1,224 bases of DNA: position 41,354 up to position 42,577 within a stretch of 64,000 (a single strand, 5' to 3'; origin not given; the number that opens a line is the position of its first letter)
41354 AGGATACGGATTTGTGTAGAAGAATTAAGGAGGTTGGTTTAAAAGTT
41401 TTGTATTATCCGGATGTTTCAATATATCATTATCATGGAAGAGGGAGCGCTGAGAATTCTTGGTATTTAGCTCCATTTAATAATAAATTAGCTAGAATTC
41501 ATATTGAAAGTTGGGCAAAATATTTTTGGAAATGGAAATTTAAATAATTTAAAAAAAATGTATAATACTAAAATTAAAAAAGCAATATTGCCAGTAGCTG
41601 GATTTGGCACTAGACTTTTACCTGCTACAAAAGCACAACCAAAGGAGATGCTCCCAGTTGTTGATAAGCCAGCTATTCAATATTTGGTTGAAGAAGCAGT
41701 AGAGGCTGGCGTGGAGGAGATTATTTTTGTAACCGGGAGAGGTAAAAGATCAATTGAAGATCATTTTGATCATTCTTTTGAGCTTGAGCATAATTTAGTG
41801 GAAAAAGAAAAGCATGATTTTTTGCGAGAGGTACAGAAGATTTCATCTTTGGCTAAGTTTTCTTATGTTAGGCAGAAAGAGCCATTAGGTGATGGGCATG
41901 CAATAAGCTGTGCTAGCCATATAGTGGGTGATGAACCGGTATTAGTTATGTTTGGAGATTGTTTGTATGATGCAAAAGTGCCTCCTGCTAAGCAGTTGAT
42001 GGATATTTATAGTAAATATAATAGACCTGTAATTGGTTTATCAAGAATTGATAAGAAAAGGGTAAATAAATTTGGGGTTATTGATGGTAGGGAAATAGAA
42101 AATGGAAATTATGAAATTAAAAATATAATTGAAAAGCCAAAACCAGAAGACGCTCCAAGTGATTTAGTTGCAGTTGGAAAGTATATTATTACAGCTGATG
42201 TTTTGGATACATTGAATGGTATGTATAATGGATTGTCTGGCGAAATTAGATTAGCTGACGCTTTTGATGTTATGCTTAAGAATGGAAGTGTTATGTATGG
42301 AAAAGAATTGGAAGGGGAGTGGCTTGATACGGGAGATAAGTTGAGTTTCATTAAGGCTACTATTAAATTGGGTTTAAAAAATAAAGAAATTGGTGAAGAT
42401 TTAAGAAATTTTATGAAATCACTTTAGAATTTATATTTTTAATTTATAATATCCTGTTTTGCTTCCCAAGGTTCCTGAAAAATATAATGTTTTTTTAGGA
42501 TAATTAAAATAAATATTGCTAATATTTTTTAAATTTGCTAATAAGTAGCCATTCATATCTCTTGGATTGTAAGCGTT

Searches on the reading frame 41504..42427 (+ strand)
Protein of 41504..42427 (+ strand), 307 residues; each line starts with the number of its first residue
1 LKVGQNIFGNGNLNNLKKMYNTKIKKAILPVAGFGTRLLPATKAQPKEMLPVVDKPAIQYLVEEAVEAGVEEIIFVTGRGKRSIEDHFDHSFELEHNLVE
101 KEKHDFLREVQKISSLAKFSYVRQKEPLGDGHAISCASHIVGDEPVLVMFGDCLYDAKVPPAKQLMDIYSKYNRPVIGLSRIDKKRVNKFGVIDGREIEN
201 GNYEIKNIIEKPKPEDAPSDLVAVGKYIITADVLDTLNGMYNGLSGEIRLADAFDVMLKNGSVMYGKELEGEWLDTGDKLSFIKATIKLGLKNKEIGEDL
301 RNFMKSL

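Call 48: search_protein_families(library=ncbifam, proteins=[window:41504-42427:+], max_evalue=1e-10)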
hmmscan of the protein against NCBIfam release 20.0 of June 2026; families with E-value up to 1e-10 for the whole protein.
window:41504-42427:+ (307 aa): 14 families
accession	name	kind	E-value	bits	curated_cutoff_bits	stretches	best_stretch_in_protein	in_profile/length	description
TIGR01099.1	galU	equivalog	4.7e-100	334.5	326.8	1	24-285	1-261/261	UTP--glucose-1-phosphate uridylyltransferase GalU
NF009928.0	PRK13389.1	equivalog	1.8e-66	224.3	548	1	20-305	4-295/302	UTP--glucose-1-phosphate uridylyltransferase GalU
NF007516.0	PRK10122.1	equivalog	4.6e-60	203.3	534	1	26-305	5-292/297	UTP--glucose-1-phosphate uridylyltransferase GalF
TIGR01105.1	galF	equivalog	1.1e-57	195.5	659.2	1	26-305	5-292/297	GalU regulator GalF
TIGR03992.1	Arch_glmU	subfamily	5.3e-37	127.6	292.1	2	115-285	70-223/393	bifunctional sugar-1-phosphate nucleotidylyltransferase/acetyltransferase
TIGR01208.1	rmlA_long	equivalog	1.8e-35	122.4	320.25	1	26-289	1-234/353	glucose-1-phosphate thymidylyltransferase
NF041313.1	UDPGP_AglF_Halo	equivalog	5.9e-27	94.6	400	1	26-278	2-223/234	UTP--glucose-1-phosphate uridylyltransferase AglF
NF041173.1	Sug_nt_acttase_Thmprot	equivalog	2.6e-22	79.4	600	1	26-286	2-224/405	bifunctional sugar-1-phosphate nucleotidylyltransferase/acetyltransferase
NF052502.1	man1P_GTase_Rv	exception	2.9e-19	69.1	440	1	26-287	2-228/352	mannose-1-phosphate guanylyltransferase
TIGR01207.1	rmlA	equivalog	9.4e-16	57.7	360.65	0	27-78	2-53/286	glucose-1-phosphate thymidylyltransferase RfbA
NF045761.1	NAMPUrTaseMurU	equivalog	1.8e-12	47.6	250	0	26-174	2-129/226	N-acetylmuramate alpha-1-phosphate uridylyltransferase MurU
NF012024.0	PRK15480.1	equivalog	1.9e-12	46.9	588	0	23-77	2-56/292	glucose-1-phosphate thymidylyltransferase RfbA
NF049965.1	GlMnHpPGnyltfHddC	equivalog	1.3e-11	44.6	300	0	26-93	2-69/221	D-glycero-D-manno-heptose 1-phosphate guanosyltransferase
NF010935.0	PRK14355.1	equivalog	3.2e-11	42.5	718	0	26-97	5-73/459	bifunctional UDP-N-acetylglucosamine diphosphorylase/glucosamine-1-phosphate N-acetyltransferase GlmU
